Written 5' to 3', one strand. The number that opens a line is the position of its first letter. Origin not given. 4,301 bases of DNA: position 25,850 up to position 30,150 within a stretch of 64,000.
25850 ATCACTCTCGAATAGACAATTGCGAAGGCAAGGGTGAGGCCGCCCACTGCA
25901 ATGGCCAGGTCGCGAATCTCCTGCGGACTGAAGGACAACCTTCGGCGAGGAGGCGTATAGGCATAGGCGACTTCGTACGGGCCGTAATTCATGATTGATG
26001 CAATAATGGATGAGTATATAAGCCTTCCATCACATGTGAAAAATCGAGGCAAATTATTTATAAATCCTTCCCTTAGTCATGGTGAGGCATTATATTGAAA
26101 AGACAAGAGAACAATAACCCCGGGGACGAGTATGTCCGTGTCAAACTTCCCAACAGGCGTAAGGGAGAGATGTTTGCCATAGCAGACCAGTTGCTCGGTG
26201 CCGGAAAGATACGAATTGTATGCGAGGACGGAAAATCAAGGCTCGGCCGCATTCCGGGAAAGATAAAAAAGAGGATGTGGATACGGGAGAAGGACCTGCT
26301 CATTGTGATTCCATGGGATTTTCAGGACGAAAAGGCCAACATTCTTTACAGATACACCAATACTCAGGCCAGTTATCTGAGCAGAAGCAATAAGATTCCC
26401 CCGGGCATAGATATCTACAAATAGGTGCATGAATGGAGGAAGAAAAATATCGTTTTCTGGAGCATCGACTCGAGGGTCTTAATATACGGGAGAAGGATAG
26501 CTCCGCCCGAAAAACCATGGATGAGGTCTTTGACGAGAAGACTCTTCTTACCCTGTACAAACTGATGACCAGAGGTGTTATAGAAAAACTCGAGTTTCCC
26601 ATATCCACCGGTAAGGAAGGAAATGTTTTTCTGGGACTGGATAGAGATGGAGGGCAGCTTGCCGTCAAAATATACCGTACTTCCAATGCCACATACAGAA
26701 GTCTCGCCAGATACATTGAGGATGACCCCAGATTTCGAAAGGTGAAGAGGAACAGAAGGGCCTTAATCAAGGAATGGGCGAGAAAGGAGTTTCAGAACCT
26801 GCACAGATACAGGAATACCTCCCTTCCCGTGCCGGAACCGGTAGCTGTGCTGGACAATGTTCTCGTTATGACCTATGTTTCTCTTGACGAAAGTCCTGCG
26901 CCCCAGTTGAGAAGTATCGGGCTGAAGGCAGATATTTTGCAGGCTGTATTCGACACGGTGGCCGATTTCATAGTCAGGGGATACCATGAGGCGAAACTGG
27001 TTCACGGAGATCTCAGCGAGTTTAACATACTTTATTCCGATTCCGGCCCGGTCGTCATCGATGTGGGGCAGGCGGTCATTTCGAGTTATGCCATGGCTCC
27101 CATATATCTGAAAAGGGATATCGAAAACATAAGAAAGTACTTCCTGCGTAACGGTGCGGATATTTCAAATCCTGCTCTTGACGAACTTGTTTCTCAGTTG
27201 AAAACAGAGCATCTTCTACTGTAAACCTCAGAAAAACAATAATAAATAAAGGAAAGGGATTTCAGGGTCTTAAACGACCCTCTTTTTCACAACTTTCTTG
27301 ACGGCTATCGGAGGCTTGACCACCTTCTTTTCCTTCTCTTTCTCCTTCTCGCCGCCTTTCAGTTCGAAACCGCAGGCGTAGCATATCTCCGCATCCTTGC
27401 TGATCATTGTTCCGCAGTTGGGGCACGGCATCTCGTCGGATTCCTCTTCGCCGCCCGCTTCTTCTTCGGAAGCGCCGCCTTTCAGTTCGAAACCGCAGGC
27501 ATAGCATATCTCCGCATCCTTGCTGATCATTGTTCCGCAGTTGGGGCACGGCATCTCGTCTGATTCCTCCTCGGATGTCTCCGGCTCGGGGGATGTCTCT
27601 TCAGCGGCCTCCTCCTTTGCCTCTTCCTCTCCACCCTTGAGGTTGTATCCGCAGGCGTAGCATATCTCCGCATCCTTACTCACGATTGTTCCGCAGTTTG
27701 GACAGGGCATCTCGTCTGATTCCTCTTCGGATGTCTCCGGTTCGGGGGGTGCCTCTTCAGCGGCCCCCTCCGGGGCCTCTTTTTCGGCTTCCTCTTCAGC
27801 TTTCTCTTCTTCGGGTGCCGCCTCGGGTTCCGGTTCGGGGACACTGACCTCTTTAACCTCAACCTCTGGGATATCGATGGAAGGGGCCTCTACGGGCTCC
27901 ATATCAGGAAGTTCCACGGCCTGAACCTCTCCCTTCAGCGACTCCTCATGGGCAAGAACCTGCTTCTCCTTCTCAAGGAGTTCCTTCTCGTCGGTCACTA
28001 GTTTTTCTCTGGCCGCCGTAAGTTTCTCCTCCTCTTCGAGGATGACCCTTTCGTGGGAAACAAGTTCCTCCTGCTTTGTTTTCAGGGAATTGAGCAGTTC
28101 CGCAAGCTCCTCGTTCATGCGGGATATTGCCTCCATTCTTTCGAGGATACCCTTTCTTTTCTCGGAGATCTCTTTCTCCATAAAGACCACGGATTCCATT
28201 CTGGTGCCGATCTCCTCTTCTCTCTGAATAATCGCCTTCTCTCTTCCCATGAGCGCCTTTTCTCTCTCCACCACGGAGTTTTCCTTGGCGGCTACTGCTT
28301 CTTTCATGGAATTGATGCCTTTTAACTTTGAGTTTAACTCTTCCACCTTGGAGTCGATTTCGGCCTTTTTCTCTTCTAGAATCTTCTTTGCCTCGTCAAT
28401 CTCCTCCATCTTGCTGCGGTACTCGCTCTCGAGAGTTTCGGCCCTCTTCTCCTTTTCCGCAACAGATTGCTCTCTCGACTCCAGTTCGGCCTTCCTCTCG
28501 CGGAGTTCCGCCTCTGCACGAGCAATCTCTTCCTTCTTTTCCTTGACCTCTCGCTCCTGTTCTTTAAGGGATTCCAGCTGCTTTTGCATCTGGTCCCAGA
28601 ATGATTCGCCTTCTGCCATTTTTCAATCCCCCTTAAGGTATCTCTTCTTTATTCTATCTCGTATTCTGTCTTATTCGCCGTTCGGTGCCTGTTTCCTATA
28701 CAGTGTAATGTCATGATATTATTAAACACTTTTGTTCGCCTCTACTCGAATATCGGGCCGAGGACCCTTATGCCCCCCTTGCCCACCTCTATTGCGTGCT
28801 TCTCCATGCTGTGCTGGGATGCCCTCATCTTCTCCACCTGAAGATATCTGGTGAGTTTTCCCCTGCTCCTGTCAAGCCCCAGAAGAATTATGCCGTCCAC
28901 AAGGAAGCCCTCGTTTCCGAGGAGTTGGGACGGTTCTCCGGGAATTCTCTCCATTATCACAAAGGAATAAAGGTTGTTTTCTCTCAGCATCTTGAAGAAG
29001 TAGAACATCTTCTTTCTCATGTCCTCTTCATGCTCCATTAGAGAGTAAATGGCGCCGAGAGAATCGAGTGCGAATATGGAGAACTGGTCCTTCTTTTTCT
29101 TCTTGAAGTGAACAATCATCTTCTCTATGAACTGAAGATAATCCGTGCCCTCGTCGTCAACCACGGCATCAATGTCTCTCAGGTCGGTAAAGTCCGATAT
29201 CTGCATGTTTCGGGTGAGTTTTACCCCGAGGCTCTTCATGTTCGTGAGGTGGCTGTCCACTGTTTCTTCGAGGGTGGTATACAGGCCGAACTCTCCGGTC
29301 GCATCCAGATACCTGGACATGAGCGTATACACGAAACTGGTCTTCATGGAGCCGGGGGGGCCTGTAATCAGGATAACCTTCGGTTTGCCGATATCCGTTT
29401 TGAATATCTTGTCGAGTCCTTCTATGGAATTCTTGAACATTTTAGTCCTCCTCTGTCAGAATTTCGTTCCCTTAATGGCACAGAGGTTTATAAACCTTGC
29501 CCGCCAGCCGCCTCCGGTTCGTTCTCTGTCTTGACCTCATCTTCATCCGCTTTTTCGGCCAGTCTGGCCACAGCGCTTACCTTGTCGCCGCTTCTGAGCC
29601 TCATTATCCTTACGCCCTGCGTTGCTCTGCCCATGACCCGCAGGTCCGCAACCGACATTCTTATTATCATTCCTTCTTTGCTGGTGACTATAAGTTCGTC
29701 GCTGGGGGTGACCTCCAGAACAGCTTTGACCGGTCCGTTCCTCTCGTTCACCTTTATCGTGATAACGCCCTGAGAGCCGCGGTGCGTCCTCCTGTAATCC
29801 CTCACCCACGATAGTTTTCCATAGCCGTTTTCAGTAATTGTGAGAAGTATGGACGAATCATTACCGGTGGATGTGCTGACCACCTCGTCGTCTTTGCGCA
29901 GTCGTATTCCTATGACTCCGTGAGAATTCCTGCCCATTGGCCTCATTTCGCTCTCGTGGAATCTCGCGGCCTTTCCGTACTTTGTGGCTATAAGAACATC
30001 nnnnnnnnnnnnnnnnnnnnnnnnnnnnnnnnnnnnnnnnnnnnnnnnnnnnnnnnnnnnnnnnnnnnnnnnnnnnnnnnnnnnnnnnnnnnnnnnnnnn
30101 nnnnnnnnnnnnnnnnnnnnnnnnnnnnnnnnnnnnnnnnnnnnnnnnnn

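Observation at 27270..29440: Second KaiC-like ATPase paired with a coiled-coil protein carrying triplicated Zn-ribbons: the same ATPase + coiled-coil nucleic-acid-binding partner logic as the 15335-18971 module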

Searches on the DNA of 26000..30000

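Call 93: search_rna_families(source=window, start=26000, end=30000, threshold=evalue, max_evalue=1)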
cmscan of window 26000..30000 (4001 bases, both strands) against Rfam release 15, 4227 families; matches with E-value up to 1: 0.
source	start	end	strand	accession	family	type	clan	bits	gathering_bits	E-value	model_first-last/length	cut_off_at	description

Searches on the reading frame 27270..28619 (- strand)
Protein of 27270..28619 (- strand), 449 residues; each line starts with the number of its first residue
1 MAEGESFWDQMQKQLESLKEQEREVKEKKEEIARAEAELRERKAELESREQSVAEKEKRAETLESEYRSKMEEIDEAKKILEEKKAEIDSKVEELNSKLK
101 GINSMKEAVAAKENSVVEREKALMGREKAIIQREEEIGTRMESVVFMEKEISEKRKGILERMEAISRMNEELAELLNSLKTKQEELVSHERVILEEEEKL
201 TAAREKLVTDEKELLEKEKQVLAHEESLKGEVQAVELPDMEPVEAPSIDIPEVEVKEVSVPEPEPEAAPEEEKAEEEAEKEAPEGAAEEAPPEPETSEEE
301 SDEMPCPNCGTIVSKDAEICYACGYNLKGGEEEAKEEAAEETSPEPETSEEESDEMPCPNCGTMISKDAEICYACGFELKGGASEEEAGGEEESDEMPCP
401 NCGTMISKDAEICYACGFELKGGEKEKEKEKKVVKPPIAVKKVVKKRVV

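Call 4: search_protein_families(library=pfam, proteins=[window:27270-28619:-], max_evalue=0.1)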
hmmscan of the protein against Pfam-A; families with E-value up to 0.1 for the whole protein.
window:27270-28619:- (449 aa): 19 families
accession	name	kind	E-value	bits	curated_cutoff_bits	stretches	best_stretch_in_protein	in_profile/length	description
PF13248.11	Zn_ribbon_3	-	4.4e-21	74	27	3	305-327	4-26/26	zinc-ribbon domain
PF12773.13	DZR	-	2.1e-18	66.6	27.3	2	358-417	1-45/45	Double zinc ribbon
PF13240.11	Zn_Ribbon_1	-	2.2e-16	59.5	25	3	358-379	2-23/23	zinc-ribbon domain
PF10571.15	UPF0547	-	6.9e-10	39.3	29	3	306-325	3-22/26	Uncharacterised protein family UPF0547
PF17032.10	Zn_ribbon_15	-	2.4e-06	28.7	28.9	0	300-324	49-73/73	zinc-ribbon family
PF18912.6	DZR_2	-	3.9e-06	27.1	27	0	306-327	10-31/56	Double zinc ribbon domain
PF06827.20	zf-FPG_IleRS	-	8.9e-05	22.7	21.3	0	357-367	3-13/30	Zinc finger found in FPG and IleRS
PF23580.1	Znf_XAF1_N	-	0.0001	22.1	27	0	352-367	2-17/30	XIAP-associated factor 1-like, N-terminal zinc finger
PF07754.17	HVO_2753_ZBP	-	0.0002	21.5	33.2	0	350-365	11-27/46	Small zinc finger protein HVO_2753-like, Zn-binding pocket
PF24463.1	DUF7577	-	0.0012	18.8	28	0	357-376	4-23/27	Domain of unknown function (DUF7577)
PF14362.11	DUF4407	-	0.0035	17.1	31.3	1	9-132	126-251/297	Domain of unknown function (DUF4407)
PF24460.1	DUF7575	-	0.0036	17.1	28.5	0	354-373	2-21/28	Domain of unknown function (DUF7575)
PF12072.13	RNase_Y_N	-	0.0048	16.8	32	1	112-178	69-135/201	RNase Y N-terminal region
PF23451.1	Zn_ribbon_PaaD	-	0.011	15.8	27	0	344-363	3-22/53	PaaD zinc beta ribbon domain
PF05876.18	GpA_ATPase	-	0.015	15.4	25.6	1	347-409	186-236/247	Phage terminase large subunit gpA, ATPase domain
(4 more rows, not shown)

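Call 5: search_protein_families(library=ncbifam, proteins=[window:27270-28619:-], max_evalue=0.01)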
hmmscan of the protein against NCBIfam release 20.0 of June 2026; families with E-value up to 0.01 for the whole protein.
window:27270-28619:- (449 aa): 13 families
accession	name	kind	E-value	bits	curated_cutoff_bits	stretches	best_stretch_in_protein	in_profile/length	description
NF041910.1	HVO_0416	equivalog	1.4e-10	40.9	80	2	382-418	20-56/58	HVO_0416 family zinc finger protein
NF047368.1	collar_FlbB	equivalog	7.6e-07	29.1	110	1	9-76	60-127/193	periplasmic-type flagellar collar protein FlbB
TIGR02168.1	SMC_prok_B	equivalog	2e-06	25.8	567.35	1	10-228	264-486/1181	chromosome segregation protein SMC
TIGR02169.1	SMC_prok_A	equivalog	6.5e-06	24.1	729.4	1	3-245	725-976/1165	chromosome segregation protein SMC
NF047723.1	TransFacS4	equivalog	0.00038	20.9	120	0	306-333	4-33/90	transcription factor S4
NF053815.1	teico_TcaA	equivalog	0.00042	19.2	550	0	398-444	3-53/463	membrane-associated protein TcaA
NF045487.1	ASRP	equivalog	0.00053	18.7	300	1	9-137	334-469/593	archaea-specific SMC-related protein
NF047912.1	ECs_2282_CxxC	subfamily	0.0025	17.7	37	0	293-317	17-41/60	ECs_2282 family putative zinc-binding protein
NF011481.0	PRK14890.1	equivalog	0.0028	17.6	61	0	337-369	8-42/61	putative Zn-ribbon RNA-binding protein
NF033497.1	rubre_like_arch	subfamily_domain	0.0033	17.1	32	0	306-324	3-23/34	rubrerythrin-like domain-containing protein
NF041909.1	HVO_2753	equivalog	0.0054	16.6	80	0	348-370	19-41/59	HVO_2753 family zinc finger protein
NF003214.0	PRK04179.1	equivalog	0.0059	16.5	71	0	396-419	17-41/62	50S ribosomal protein L37e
TIGR00293.1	TIGR00293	equivalog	0.0097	16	53.9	1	72-116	82-126/129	prefoldin subunit alpha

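Call 24: find_homologous_proteins(query=window:27270-28619:-)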
Query window:27270-28619:- (449 aa): 4 proteins with E <= 0.001 among 8000 candidates.
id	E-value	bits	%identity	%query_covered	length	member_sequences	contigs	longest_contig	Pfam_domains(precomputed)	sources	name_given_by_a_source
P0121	1.2e-14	73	25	73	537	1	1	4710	-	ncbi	-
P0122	4.8e-13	67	32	26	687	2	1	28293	PF18912.7,PF13240.12,PF12773.14,PF17032.11,PF24460.2,PF13248.12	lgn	-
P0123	1.6e-7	49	46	15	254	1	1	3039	PF13240.12,PF12773.14,PF24460.2,PF13248.12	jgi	jgi:hypothetical protein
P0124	1.3e-5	43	26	29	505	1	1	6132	PF18912.7,PF13240.12,PF01783.30,PF12773.14,PF17032.11,PF10571.16,PF07282.19,PF13248.12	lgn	-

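Call 76: search_protein_families(library=padloc, proteins=[window:27270-28619:-], max_evalue=0.01)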
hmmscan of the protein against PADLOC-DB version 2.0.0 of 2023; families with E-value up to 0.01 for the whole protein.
window:27270-28619:- (449 aa): 2 families
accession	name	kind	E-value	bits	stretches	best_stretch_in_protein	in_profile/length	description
PDLC00550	JetC2|JetC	-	0.0011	14.8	1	8-230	300-509/1355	DUF3584 domain; MukB-like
PDLC00581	JetC3|JetC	-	0.0053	12.6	1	9-238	757-983/1473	DUF3584 domain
